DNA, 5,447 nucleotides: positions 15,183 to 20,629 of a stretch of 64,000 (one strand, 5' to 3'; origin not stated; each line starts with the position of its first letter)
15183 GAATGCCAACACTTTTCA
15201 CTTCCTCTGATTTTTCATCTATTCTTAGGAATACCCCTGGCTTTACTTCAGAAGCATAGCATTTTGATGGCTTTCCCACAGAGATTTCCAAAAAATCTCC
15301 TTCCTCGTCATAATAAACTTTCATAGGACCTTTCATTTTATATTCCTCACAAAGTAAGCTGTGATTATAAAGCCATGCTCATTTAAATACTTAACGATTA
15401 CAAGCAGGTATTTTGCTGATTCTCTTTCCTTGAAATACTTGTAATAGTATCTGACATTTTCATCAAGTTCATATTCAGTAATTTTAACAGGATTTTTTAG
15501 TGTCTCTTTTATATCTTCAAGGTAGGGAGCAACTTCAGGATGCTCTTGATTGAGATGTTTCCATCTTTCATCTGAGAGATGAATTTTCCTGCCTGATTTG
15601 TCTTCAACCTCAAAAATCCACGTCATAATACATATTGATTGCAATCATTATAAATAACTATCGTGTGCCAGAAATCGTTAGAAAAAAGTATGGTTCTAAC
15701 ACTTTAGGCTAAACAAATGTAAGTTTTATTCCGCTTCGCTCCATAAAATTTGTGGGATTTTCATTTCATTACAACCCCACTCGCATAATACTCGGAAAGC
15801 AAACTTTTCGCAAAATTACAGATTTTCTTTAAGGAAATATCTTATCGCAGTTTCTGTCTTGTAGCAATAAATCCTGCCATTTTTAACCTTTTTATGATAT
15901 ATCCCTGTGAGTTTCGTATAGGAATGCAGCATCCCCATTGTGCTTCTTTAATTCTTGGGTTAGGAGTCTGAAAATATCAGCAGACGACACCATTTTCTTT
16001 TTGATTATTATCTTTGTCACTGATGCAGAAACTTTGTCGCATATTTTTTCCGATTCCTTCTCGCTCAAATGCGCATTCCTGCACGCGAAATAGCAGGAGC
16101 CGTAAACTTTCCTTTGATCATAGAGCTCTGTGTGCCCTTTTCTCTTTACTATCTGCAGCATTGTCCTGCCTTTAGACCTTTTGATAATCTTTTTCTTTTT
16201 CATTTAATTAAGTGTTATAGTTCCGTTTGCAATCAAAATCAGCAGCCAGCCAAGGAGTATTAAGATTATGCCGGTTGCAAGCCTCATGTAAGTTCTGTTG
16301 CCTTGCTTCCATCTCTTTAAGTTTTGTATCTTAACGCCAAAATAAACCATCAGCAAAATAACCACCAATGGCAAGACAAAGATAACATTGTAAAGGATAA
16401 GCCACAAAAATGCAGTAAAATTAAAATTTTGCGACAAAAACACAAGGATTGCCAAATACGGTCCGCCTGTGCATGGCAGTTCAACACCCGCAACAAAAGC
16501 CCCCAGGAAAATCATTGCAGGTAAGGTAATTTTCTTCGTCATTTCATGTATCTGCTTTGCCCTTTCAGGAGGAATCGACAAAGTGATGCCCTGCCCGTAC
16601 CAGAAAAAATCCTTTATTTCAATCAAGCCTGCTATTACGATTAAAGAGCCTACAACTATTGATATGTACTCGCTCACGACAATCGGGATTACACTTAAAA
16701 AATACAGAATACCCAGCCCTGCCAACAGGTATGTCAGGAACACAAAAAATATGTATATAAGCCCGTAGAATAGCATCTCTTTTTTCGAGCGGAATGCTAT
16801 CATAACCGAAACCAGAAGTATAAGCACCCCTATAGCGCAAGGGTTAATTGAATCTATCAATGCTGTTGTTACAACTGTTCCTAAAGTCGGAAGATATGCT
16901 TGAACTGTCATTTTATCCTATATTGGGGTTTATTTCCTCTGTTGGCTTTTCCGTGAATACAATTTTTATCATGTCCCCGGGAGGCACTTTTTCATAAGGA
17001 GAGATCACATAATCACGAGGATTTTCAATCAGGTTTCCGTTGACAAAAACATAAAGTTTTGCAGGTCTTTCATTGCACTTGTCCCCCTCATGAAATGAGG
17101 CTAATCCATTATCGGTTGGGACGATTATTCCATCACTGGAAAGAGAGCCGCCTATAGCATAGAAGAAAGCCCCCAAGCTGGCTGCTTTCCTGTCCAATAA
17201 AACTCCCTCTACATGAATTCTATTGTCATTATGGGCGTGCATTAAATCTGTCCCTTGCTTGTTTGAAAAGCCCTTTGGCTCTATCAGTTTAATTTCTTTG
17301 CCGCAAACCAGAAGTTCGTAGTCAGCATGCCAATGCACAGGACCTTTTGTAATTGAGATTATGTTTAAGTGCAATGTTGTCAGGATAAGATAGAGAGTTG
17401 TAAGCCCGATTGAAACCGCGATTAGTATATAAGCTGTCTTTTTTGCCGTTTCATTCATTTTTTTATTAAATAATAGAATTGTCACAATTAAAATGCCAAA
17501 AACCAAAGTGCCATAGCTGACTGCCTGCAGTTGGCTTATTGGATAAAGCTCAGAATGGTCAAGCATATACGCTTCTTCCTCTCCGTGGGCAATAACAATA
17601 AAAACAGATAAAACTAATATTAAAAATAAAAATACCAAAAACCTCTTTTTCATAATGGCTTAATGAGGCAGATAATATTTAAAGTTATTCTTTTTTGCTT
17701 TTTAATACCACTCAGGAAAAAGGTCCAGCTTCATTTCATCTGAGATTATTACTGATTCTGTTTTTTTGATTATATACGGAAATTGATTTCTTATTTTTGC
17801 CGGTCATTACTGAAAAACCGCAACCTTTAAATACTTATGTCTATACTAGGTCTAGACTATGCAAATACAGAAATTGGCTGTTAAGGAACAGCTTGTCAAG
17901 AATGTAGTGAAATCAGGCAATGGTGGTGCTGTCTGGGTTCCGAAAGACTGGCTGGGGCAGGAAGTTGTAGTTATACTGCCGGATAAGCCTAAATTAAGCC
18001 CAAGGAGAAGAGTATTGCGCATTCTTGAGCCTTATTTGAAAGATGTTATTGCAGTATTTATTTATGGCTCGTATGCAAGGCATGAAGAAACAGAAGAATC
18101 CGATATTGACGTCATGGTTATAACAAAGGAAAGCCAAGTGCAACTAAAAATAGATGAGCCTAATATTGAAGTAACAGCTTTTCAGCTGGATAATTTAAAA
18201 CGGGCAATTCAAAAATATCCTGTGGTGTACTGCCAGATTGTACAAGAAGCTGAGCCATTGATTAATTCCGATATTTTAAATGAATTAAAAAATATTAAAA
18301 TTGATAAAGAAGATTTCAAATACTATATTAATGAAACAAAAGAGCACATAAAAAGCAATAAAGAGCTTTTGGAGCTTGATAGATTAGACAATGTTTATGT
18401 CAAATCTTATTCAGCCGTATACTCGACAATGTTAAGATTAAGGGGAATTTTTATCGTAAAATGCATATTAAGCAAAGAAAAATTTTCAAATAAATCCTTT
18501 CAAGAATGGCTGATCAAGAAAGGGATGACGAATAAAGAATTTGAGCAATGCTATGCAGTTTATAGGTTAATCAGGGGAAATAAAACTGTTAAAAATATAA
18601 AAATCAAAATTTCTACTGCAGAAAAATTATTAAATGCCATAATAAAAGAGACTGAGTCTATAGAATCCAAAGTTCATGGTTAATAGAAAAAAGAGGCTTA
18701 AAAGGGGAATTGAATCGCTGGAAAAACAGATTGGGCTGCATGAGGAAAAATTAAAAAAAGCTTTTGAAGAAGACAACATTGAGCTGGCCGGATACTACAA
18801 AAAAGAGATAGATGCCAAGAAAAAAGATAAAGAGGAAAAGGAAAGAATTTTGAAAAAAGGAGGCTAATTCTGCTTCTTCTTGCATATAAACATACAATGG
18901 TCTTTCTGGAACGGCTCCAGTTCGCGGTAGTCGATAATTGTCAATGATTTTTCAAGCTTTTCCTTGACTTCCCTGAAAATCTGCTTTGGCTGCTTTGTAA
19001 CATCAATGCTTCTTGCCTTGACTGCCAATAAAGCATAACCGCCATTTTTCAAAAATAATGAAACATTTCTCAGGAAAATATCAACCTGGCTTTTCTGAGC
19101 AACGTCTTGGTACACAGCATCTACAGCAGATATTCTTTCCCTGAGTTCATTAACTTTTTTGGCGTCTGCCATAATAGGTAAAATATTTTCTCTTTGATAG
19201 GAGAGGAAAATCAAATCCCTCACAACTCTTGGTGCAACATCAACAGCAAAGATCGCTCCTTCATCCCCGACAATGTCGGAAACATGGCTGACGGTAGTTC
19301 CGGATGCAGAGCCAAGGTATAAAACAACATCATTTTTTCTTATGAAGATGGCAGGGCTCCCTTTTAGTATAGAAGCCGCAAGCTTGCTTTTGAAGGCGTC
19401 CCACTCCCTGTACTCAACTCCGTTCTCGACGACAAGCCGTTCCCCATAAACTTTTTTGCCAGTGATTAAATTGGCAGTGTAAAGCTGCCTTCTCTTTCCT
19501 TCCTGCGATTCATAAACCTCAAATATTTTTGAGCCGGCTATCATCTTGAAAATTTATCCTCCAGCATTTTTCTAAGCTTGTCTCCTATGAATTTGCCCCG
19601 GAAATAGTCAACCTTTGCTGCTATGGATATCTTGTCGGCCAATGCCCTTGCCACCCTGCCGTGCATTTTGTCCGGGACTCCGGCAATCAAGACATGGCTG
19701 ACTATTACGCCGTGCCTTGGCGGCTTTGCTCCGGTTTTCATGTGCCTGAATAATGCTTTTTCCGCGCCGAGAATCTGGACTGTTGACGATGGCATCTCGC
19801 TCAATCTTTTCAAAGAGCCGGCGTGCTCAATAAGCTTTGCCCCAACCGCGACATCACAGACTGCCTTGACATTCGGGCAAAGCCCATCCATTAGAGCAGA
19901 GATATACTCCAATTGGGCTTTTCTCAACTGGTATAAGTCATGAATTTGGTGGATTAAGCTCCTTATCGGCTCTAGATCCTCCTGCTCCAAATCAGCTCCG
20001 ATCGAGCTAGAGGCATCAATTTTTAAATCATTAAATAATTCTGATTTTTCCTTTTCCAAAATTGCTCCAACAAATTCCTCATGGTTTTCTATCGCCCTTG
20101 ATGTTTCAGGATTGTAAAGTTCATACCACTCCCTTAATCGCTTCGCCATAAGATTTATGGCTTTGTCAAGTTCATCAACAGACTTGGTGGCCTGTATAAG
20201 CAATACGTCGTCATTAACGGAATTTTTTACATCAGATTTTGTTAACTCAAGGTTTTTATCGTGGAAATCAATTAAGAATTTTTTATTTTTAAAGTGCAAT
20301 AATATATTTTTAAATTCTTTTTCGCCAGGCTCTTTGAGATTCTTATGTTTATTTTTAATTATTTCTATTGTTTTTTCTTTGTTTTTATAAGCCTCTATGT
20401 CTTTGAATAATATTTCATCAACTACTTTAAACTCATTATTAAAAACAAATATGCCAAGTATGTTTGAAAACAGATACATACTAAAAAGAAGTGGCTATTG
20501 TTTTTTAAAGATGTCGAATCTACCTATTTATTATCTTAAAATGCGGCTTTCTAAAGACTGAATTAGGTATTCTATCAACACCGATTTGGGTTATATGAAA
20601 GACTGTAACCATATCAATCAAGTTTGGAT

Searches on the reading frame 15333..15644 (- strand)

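Call 89: search_protein_families(library=pfam, proteins=[window:15333-15644:-], max_evalue=0.01)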
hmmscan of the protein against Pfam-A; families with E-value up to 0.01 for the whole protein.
window:15333-15644:- (103 aa): 2 families
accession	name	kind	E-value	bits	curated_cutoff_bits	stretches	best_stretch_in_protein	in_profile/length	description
PF18810.6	PBECR2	-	8.1e-10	39.4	27.1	1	13-96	17-100/120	phage-Barnase-EndoU-ColicinE5/D-RelE like nuclease2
PF14076.12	DUF4258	-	0.00026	21.7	25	1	43-97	17-70/71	Domain of unknown function (DUF4258)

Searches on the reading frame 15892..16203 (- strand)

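Call 87: search_protein_families(library=pfam, proteins=[window:15892-16203:-], max_evalue=0.001)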
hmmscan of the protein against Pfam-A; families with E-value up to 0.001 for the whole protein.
window:15892-16203:- (103 aa): 1 family
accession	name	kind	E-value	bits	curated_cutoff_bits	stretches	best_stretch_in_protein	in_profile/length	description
PF03477.21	ATP-cone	-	6.4e-09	36.7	25.8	1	17-90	2-72/88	ATP cone domain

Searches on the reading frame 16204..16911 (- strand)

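Call 3: search_protein_families(library=pfam, proteins=[window:16204-16911:-], max_evalue=0.1)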
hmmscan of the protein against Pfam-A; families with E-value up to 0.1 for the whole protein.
window:16204-16911:- (235 aa): 1 family
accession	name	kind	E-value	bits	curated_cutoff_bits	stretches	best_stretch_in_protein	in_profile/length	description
PF11139.14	SfLAP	-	1.8e-09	37.8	35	1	13-225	1-208/213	Sap, sulfolipid-1-addressing protein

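Call 4: search_protein_families(library=ncbifam, proteins=[window:16204-16911:-], max_evalue=0.1)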
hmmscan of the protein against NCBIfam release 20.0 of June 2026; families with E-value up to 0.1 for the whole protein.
window:16204-16911:- (235 aa): 0 families

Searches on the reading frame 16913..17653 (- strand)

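Call 3: search_protein_families(library=pfam, proteins=[window:16913-17653:-], max_evalue=0.1)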
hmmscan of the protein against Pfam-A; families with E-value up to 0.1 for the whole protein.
window:16913-17653:- (246 aa): 0 families

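Call 4: search_protein_families(library=ncbifam, proteins=[window:16913-17653:-], max_evalue=0.1)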
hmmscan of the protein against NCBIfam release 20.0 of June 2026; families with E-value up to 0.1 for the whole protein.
window:16913-17653:- (246 aa): 1 family
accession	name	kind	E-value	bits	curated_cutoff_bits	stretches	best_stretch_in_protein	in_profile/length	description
NF045951.1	MAG0110_fam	subfamily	0.0032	16.8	98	1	6-99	22-111/237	MAG0110 family membrane protein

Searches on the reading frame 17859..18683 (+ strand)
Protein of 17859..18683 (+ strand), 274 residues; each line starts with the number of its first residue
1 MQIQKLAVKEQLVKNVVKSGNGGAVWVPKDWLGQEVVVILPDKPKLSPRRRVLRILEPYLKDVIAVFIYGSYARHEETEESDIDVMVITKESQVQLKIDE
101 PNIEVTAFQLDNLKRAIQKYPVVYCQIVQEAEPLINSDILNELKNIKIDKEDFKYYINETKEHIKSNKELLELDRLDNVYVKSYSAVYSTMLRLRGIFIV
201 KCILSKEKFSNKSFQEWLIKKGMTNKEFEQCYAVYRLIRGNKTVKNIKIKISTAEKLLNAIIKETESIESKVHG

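Call 10: search_protein_families(library=pfam, proteins=[window:17859-18683:+], max_evalue=0.01)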
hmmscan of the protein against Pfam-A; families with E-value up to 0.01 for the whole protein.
window:17859-18683:+ (274 aa): 4 families
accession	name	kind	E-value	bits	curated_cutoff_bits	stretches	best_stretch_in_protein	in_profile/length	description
PF18765.7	Polbeta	-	8.8e-09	35.9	26.9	1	55-142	6-83/93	Polymerase beta, Nucleotidyltransferase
PF01909.29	NTP_transf_2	-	2e-08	34.9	21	1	51-109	3-47/93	Nucleotidyltransferase domain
PF22600.2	MTPAP-like_central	-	0.0009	19.8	27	1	48-120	25-90/139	Poly(A) RNA polymerase, mitochondrial-like, central palm domain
PF09853.14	DUF2080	-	0.003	17.7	21.5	1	14-39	20-45/50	Putative transposon-encoded protein (DUF2080)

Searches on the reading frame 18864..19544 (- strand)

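Call 10: search_protein_families(library=pfam, proteins=[window:18864-19544:-], max_evalue=0.01)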
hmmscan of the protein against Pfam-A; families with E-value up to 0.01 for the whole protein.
window:18864-19544:- (226 aa): 1 family
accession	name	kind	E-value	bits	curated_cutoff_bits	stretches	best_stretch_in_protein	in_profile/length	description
PF01269.23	Fibrillarin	-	1.7e-80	269.9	27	1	7-224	7-226/227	Fibrillarin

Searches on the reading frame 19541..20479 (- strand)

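Call 10: search_protein_families(library=pfam, proteins=[window:19541-20479:-], max_evalue=0.01)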
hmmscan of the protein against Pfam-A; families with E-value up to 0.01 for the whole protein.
window:19541-20479:- (312 aa): 1 family
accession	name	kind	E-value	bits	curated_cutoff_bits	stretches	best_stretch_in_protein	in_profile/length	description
PF01798.23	Nop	-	5.6e-56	190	25.4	1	101-311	2-227/228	snoRNA binding domain, fibrillarin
